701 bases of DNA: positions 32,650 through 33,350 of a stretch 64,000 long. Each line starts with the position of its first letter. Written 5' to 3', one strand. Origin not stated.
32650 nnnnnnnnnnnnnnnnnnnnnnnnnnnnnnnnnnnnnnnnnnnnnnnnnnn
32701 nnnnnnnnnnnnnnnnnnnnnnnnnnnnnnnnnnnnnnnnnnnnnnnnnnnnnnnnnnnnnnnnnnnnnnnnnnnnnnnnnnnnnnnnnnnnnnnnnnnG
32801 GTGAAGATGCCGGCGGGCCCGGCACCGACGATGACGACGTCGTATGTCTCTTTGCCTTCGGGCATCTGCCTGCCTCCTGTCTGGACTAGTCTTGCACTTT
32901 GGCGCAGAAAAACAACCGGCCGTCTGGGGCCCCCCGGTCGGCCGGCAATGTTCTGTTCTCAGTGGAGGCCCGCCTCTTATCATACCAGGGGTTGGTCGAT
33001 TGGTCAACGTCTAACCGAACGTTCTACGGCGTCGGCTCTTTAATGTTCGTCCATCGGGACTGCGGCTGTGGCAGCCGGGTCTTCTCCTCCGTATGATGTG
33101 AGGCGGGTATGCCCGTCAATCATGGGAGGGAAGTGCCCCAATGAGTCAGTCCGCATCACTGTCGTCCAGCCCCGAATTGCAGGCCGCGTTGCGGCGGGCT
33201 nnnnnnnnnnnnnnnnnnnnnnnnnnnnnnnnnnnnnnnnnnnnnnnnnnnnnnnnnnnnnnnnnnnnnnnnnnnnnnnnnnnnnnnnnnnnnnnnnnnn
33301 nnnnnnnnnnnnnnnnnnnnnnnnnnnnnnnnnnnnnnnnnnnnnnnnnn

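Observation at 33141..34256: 371-aa orphan protein with no recognisable domain, the lone plus-strand gene in a minus-strand region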

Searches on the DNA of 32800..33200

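Call 45: search_rna_families(source=window, start=32800, end=33200, threshold=evalue, max_evalue=1)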
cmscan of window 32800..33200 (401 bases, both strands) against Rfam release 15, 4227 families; matches with E-value up to 1: 0.
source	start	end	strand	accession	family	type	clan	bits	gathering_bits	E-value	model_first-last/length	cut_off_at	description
